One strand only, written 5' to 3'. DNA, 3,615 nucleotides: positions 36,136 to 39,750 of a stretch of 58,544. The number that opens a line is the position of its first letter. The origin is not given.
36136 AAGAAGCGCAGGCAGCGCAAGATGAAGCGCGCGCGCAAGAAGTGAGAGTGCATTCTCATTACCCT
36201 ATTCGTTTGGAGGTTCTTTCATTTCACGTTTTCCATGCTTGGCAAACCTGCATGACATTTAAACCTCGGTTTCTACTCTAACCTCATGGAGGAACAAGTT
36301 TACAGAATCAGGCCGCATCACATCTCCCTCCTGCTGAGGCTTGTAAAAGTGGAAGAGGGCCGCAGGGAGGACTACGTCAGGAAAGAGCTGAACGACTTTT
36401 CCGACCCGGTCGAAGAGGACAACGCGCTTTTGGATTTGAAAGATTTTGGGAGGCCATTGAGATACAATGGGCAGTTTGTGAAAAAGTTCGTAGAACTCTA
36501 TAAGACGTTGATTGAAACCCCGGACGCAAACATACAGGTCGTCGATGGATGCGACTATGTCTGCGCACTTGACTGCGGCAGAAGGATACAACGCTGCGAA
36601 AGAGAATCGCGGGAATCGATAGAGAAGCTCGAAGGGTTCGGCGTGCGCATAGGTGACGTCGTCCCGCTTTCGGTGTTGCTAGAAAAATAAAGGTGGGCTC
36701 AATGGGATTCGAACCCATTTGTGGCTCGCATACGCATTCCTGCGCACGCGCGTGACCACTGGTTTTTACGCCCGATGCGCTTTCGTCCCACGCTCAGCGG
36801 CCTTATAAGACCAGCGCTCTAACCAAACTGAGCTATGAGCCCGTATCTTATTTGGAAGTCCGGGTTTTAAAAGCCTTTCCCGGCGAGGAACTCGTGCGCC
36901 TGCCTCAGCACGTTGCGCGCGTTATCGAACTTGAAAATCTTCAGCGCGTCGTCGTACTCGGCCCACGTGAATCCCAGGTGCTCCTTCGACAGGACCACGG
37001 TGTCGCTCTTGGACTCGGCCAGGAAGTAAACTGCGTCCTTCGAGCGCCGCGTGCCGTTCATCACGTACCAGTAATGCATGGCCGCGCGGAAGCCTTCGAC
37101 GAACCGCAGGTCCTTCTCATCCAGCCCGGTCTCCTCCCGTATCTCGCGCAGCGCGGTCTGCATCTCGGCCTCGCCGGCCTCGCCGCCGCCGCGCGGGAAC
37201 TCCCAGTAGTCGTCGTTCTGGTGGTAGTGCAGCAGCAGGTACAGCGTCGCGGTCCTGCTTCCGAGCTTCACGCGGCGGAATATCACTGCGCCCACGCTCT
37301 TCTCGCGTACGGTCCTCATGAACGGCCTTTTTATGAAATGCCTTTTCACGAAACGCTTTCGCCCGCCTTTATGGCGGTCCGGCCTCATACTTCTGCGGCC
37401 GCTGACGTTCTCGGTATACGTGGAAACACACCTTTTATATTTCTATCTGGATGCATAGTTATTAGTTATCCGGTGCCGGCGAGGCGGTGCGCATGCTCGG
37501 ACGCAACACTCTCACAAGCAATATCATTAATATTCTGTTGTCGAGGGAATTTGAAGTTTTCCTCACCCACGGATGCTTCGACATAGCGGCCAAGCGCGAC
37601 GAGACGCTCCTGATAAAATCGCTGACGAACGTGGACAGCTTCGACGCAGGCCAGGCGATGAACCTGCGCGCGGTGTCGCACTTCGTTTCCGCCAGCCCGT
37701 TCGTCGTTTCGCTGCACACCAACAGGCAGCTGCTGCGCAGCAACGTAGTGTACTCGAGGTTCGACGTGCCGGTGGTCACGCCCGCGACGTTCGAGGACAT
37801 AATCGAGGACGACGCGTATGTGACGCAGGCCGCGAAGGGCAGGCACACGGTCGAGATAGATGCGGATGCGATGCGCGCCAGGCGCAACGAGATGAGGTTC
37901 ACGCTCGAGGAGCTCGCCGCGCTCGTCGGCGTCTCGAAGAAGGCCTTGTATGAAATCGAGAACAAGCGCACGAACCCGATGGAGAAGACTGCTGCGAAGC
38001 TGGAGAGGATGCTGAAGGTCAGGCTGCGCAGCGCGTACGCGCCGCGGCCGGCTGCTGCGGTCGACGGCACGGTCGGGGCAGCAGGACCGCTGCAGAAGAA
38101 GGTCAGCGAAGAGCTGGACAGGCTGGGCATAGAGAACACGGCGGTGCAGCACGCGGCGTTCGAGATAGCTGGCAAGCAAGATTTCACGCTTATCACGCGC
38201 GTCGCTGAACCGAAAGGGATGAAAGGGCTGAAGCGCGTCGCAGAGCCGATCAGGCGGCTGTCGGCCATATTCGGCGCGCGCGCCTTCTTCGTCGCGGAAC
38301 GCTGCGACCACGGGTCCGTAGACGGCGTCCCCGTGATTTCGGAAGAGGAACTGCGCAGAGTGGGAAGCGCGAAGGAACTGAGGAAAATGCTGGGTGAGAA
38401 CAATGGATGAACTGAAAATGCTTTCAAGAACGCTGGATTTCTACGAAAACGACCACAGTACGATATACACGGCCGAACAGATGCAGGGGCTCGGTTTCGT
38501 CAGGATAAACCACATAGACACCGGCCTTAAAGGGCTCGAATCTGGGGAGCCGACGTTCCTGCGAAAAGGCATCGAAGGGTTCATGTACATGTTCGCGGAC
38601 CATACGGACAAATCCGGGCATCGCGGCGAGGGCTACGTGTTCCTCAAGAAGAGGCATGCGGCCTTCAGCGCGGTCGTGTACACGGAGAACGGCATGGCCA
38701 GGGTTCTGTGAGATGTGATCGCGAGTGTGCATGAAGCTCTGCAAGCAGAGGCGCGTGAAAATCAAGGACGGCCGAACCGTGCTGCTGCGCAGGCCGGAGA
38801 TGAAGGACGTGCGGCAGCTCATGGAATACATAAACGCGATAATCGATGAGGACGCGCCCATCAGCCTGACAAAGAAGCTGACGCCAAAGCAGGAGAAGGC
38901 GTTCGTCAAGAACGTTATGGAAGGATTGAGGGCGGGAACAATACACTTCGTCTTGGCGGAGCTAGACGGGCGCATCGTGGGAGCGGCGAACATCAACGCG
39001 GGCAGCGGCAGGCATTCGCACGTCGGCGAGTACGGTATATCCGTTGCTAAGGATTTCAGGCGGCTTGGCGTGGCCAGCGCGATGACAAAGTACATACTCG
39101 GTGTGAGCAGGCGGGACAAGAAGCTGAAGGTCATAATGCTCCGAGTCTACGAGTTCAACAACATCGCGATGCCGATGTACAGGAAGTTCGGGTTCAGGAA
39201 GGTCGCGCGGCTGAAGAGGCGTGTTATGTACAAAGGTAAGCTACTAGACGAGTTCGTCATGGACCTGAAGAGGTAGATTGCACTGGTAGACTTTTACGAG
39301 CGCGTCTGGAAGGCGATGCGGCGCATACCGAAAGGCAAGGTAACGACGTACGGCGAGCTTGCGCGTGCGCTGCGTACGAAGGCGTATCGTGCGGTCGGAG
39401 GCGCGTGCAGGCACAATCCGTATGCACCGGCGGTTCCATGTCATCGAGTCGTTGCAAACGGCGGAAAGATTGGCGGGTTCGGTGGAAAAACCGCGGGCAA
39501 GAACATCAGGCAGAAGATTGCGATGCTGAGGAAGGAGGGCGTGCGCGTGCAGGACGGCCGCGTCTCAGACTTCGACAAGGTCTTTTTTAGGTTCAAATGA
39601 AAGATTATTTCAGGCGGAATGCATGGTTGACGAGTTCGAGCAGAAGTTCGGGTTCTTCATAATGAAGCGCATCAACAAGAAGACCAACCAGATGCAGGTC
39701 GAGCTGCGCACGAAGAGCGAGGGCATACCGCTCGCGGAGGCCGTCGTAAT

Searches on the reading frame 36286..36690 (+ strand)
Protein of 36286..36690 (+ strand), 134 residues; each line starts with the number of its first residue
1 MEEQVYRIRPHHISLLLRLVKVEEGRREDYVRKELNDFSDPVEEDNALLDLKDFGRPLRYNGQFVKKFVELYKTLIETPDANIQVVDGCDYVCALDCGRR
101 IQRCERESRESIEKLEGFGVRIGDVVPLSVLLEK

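Call 73: search_protein_families(library=pfam, proteins=[window:36286-36690:+], max_evalue=0.001)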
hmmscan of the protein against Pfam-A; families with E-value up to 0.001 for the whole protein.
window:36286-36690:+ (134 aa): 1 family
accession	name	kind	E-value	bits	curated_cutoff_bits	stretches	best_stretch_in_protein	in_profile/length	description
PF06935.16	DUF1284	-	2.8e-06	28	25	1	60-114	2-53/102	Protein of unknown function (DUF1284)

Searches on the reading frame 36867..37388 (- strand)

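Call 73: search_protein_families(library=pfam, proteins=[window:36867-37388:-], max_evalue=0.001)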
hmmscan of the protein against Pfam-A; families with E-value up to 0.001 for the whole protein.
window:36867-37388:- (173 aa): 1 family
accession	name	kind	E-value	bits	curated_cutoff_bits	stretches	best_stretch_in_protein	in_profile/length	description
PF00293.34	NUDIX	-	8e-14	52.2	21.1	1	32-159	6-129/134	NUDIX domain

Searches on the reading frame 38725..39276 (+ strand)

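Call 73: search_protein_families(library=pfam, proteins=[window:38725-39276:+], max_evalue=0.001)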
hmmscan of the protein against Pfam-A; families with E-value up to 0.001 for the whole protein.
window:38725-39276:+ (183 aa): 8 families
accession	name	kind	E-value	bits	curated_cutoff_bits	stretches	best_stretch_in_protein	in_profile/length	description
PF00583.31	Acetyltransf_1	-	2.1e-14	54.2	20.7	1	70-157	32-116/116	Acetyltransferase (GNAT) family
PF13508.13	Acetyltransf_7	-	8.7e-12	45.7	27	1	74-158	4-83/84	Acetyltransferase (GNAT) domain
PF13673.13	Acetyltransf_10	-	1.1e-08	35.6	23.6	1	63-162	21-112/128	Acetyltransferase (GNAT) domain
PF13420.13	Acetyltransf_4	-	4.2e-08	33.8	24.3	1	59-177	39-154/155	Acetyltransferase (GNAT) domain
PF13302.13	Acetyltransf_3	-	6.4e-07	30.6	25.4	1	19-158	2-138/138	Acetyltransferase (GNAT) domain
PF13527.13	Acetyltransf_9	-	8.4e-05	23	25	1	74-159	42-126/127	Acetyltransferase (GNAT) domain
PF08445.16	FR47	-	0.00061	20.2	22.1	0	103-160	25-80/86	FR47-like protein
PF13480.13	Acetyltransf_6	-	0.00089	19.9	22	0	26-125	28-121/143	Acetyltransferase (GNAT) domain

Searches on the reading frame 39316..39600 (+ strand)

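Call 73: search_protein_families(library=pfam, proteins=[window:39316-39600:+], max_evalue=0.001)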
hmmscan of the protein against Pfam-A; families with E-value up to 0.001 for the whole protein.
window:39316-39600:+ (94 aa): 1 family
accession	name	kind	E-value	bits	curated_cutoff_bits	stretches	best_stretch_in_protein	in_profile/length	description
PF01035.26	DNA_binding_1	-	1.1e-24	86.5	27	1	1-76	10-81/81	6-O-methylguanine DNA methyltransferase, DNA binding domain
